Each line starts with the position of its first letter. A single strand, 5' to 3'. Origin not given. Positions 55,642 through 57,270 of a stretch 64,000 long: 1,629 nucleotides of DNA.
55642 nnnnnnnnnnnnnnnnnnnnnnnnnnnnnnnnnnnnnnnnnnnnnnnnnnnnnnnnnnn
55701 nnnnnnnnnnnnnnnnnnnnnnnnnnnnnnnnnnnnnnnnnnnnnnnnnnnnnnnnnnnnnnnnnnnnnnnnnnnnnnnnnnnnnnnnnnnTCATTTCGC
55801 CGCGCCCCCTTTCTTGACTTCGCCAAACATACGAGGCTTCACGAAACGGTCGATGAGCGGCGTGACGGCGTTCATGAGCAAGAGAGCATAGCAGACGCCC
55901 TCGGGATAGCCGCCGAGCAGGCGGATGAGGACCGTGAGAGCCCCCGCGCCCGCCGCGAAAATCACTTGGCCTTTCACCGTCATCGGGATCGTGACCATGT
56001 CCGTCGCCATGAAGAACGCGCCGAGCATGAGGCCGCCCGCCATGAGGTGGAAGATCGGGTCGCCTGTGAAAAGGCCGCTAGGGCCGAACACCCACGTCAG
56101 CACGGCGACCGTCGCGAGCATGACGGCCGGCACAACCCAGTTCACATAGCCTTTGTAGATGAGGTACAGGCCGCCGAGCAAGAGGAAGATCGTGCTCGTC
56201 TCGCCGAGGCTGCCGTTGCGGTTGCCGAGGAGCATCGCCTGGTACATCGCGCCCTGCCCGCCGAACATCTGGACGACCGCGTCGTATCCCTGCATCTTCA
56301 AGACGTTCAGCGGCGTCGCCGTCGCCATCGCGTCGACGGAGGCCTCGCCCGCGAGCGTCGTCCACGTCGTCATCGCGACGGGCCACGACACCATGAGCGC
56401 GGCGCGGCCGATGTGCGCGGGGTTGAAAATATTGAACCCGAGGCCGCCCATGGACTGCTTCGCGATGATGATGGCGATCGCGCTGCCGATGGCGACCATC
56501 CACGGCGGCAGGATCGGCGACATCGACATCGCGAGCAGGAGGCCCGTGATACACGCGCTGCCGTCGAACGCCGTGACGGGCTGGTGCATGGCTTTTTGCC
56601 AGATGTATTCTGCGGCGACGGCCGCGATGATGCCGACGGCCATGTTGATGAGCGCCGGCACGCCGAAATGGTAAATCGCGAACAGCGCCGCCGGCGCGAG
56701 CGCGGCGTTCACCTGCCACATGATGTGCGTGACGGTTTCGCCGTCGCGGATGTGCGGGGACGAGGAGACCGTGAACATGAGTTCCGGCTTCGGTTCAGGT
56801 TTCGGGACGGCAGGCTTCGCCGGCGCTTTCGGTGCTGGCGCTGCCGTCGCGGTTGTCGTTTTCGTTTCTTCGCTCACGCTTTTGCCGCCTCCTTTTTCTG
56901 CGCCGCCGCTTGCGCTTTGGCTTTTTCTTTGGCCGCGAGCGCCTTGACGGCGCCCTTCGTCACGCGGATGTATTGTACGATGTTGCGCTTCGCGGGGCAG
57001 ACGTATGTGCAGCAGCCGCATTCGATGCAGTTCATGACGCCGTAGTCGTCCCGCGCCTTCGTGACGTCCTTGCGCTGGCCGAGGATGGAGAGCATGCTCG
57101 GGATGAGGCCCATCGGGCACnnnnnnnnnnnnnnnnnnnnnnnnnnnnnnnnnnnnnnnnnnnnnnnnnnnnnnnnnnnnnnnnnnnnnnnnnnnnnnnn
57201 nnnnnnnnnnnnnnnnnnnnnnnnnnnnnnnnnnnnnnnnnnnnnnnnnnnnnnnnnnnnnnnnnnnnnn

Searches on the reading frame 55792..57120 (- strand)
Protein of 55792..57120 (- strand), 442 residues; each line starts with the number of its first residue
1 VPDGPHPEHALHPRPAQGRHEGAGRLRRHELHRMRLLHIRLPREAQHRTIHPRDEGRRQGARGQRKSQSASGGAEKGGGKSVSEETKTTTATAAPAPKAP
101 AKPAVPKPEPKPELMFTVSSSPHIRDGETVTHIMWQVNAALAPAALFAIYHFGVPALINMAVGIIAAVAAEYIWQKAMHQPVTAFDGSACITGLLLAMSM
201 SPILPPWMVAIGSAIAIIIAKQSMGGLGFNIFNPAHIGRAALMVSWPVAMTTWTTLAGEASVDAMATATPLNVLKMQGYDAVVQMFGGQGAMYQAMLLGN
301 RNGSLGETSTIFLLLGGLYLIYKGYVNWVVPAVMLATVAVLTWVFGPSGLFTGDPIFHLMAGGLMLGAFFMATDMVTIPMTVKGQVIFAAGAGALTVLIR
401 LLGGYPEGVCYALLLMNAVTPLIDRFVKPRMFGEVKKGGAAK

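Call 26: search_protein_families(library=ncbifam, proteins=[window:55792-57120:-], max_evalue=1e-8)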
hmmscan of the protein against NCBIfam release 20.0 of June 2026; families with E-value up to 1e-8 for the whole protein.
window:55792-57120:- (442 aa): 6 families
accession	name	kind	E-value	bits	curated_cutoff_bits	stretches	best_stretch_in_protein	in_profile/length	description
TIGR01946.1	rnfD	subfamily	3.9e-99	332.1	207.05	1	121-434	1-327/327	RnfABCDGE type electron transport complex subunit D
NF002011.0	PRK00816.1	equivalog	4.4e-71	239.8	415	2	260-435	178-350/352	electron transport complex subunit RsxD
NF041838.1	rnfD_Methano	equivalog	1.9e-56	191.6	400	2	115-254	2-141/285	Rnf electron transport complex subunit RnfD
NF003756.0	PRK05349.1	equivalog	8.8e-52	176.3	414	1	167-428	132-393/406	NADH:ubiquinone reductase (Na(+)-transporting) subunit B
TIGR01937.1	nqrB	equivalog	1.4e-48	165.8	349.9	1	191-427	153-405/413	NADH:ubiquinone reductase (Na(+)-transporting) subunit B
NF002181.0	PRK01024.1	equivalog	4.2e-33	114.8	792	2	294-427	347-494/503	Na(+)-transporting NADH-quinone reductase subunit B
